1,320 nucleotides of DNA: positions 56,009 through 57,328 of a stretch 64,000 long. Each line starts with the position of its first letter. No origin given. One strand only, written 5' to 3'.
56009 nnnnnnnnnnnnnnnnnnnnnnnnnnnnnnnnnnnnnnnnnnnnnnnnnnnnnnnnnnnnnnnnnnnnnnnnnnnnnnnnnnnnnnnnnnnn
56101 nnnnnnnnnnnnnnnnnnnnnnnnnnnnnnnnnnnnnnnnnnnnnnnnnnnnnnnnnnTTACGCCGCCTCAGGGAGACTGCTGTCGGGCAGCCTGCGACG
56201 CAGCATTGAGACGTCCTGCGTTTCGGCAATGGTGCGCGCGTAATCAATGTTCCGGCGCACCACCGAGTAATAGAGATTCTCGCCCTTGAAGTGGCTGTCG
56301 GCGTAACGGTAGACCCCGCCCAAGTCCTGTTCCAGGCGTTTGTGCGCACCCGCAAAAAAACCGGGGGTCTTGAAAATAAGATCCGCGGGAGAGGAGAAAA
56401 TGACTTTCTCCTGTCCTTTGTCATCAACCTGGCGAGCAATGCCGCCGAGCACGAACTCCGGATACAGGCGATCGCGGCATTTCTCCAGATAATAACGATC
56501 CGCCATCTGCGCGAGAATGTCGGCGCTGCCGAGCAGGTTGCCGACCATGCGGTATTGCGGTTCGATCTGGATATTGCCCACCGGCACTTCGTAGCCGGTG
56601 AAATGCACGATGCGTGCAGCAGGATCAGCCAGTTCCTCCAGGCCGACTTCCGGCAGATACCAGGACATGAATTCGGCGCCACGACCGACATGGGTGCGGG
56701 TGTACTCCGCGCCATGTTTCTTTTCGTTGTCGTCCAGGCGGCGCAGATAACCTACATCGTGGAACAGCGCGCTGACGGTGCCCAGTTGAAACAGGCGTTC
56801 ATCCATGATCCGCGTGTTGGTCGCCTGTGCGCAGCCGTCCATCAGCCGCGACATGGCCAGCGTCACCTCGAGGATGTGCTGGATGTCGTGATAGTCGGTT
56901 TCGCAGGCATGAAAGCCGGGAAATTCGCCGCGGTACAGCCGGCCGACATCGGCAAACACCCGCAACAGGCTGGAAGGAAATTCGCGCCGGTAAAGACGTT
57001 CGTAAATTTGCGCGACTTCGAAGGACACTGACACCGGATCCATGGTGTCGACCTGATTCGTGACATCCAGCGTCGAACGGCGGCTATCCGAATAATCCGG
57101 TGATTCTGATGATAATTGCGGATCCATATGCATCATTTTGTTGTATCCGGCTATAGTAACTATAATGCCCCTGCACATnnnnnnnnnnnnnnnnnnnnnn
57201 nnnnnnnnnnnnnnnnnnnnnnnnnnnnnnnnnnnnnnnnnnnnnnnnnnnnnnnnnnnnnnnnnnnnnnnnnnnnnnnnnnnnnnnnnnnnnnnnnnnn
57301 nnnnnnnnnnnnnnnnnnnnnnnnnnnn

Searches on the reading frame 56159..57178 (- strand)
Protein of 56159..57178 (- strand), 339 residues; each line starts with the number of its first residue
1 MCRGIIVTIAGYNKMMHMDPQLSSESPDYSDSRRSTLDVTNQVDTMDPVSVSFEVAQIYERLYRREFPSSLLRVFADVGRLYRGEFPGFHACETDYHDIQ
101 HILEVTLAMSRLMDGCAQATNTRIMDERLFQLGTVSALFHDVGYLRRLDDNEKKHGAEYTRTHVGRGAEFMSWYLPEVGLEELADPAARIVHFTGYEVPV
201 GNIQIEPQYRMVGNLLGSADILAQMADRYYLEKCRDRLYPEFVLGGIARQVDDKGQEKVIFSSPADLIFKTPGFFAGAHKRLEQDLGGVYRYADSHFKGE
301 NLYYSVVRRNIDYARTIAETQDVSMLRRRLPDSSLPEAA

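Call 4: search_protein_families(library=pfam, proteins=[window:56159-57178:-], max_evalue=0.1)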
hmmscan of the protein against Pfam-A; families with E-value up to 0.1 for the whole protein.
window:56159-57178:- (339 aa): 3 families
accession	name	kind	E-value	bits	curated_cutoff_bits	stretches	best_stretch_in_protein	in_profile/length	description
PF20695.2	UbiD_N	-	0.0022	18.5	24.3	0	46-66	14-34/78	3-octaprenyl-4-hydroxybenzoate carboxy-lyase N-terminal domain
PF24391.1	HD-CE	-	0.0049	17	27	1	89-172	4-83/263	HD-CE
PF06267.17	DUF1028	-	0.089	13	26.2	0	187-230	88-132/193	Family of unknown function (DUF1028)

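Call 7: search_protein_families(library=ncbifam, proteins=[window:56159-57178:-], max_evalue=1)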
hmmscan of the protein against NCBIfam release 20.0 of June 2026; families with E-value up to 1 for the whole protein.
window:56159-57178:- (339 aa): 3 families
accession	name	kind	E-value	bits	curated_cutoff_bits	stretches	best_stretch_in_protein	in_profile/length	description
NF045583.1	Npun_R2479_HDIG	equivalog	1.2e-08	34.5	400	2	91-159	47-113/275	Npun_R2479 family HD domain-containing metalloprotein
TIGR00277.1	HDIG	domain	0.02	14.7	27.6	1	100-171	7-65/84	HDIG domain-containing metalloprotein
TIGR03276.1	Phn-HD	hypoth_equivalog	0.078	12.5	214.6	1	116-177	33-89/179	phosphonate degradation HD-domain oxygenase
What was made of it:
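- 56159..57178 (-): HD-domain metalloprotein gene (Npun_R2479-like), divergent from the large gene with a 109-bp intergenic region. NCBIfam NF045583 gives E 1.2e-8 (call 7).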
